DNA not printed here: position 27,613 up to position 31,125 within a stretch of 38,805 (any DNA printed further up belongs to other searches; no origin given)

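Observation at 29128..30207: Intein in helicase motif III of PcrA/UvrD, with a non-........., GIY-YIG/T5orf172-like central domain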

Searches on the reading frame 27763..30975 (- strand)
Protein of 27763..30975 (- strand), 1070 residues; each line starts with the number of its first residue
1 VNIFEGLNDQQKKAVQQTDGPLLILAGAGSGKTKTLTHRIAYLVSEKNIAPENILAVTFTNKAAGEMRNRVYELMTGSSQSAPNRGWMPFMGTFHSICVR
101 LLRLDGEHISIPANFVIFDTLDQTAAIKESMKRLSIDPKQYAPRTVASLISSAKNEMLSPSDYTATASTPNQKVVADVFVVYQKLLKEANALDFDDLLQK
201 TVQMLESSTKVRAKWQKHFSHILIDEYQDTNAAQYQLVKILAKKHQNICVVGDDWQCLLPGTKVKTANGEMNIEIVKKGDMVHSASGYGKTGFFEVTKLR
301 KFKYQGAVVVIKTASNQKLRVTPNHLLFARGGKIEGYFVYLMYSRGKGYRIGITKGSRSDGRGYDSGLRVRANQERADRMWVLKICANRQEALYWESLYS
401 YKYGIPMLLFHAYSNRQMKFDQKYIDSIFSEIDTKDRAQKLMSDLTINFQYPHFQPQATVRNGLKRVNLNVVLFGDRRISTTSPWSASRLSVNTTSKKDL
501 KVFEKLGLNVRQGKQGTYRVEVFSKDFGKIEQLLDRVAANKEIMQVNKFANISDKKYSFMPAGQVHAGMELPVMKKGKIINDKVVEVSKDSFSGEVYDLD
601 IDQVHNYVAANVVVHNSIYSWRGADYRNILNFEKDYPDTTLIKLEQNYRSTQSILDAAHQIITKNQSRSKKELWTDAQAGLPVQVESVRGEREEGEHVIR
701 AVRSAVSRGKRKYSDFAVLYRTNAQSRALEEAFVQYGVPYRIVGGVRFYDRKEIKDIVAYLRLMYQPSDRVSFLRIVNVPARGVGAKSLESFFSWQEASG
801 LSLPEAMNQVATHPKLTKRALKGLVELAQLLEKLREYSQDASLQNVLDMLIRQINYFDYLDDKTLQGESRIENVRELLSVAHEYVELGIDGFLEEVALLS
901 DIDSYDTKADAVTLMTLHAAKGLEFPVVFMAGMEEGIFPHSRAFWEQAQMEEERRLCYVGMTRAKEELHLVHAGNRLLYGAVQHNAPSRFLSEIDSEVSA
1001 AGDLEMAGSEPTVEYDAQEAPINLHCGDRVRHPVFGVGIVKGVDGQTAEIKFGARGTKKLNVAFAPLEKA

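Call 4: search_protein_families(library=pfam, proteins=[window:27763-30975:-], max_evalue=10)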
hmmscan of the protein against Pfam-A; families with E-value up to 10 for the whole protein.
window:27763-30975:- (1070 aa): 15 families
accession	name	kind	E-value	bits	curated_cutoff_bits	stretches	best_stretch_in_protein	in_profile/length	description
PF00580.27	UvrD-helicase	-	6.3e-85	285.6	23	2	7-257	1-251/271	UvrD/REP helicase N-terminal domain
PF13361.12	UvrD_C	-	1.3e-73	248.9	25.6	1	642-970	1-345/350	UvrD-like helicase C-terminal domain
PF13245.12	AAA_19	-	7.7e-22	78.4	25.1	1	11-258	1-130/134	AAA domain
PF14890.11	Intein_splicing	-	1.6e-13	51.2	35.8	2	522-616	104-155/155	Intein splicing domain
PF13538.12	UvrD_C_2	-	5.7e-11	42.6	27.4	1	912-971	2-52/52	UvrD-like helicase C-terminal domain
PF13604.12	AAA_30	-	4.5e-06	27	27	2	7-70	2-65/191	AAA domain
PF01443.25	Viral_helicase1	-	9.9e-06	26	21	2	895-971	160-227/228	Viral superfamily 1 RNA helicase core domain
PF21196.3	PcrA_UvrD_tudor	-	1.8e-05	24.9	23.9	1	1027-1069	2-48/48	PcrA/UvrD tudor domain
PF01079.26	Hint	-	0.00021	21.4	29.7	1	256-330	12-89/213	Hint module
PF13403.11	Hint_2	-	0.00048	21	28.4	1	257-288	2-33/147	Hint domain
PF13086.12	AAA_11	-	0.0006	20.1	27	1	7-76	2-76/257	AAA domain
PF04851.21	ResIII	-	0.008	16.5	22.5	1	13-73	17-75/164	Type III restriction enzyme, res subunit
PF09941.14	DUF2173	-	0.13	13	26.1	1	60-99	44-82/106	Uncharacterized conserved protein (DUF2173)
PF21445.3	ADDB_N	-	0.53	9.9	26.6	1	148-250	121-229/290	ADDB, N-terminal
PF00270.35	DEAD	-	0.59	10.3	26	0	281-310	18-49/167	DEAD/DEAH box helicase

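Call 5: search_protein_families(library=ncbifam, proteins=[window:27763-30975:-], max_evalue=1)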
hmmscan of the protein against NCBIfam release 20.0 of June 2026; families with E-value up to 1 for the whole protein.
window:27763-30975:- (1070 aa): 24 families
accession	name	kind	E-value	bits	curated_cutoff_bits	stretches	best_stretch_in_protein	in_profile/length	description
TIGR01073.1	pcrA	equivalog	2.3e-252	839.5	911.2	2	616-1068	247-725/725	DNA helicase PcrA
NF008743.0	PRK11773.1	equivalog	1.7e-201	671.3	965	2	616-1069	251-719/720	DNA helicase II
TIGR01075.1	uvrD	equivalog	2.3e-189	631.1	1144.45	2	616-1068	246-715/715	DNA helicase II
TIGR01074.1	rep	equivalog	3.7e-182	607.1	951.45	2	616-1013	244-647/668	DNA helicase Rep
NF008172.0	PRK10919.1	equivalog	2e-140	469.1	1168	2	616-995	245-634/673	DNA helicase Rep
TIGR02785.1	addA_Gpos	equivalog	4e-56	190.6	707.65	4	710-934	573-806/1234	helicase-exonuclease AddAB subunit AddA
NF008276.0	PRK11054.1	equivalog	1.4e-44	152.7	543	4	6-76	196-266/684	DNA helicase IV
TIGR02784.1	addA_alphas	equivalog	6.2e-34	117.6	860.75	4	22-73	13-63/1138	double-strand break repair helicase AddA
NF010485.0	PRK13909.1-2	equivalog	8.7e-33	113.6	650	4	616-929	378-628/909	RecB-like helicase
TIGR00609.1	recB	equivalog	3.6e-32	111.5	696.05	4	180-253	331-408/1175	exodeoxyribonuclease V subunit beta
NF010487.0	PRK13909.1-4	equivalog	6.2e-27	94.2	759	4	25-73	10-57/924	RecB-like helicase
NF010486.0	PRK13909.1-3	equivalog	5.3e-12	44.6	1109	2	22-75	8-60/921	RecB-like helicase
NF010484.0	PRK13909.1-1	equivalog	3.1e-11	41.8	1074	3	24-74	10-59/945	RecB-like helicase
NF041464.1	HelD_BACSU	equivalog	5.1e-11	41.2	419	4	633-743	601-702/779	RNA polymerase recycling motor HelD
NF008128.0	PRK10876.1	equivalog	1.3e-09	36.3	1697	2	184-256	341-417/1181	exodeoxyribonuclease V subunit beta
TIGR01443.1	intein_Cterm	domain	0.011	16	15.6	1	595-617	1-24/24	intein C-terminal splicing region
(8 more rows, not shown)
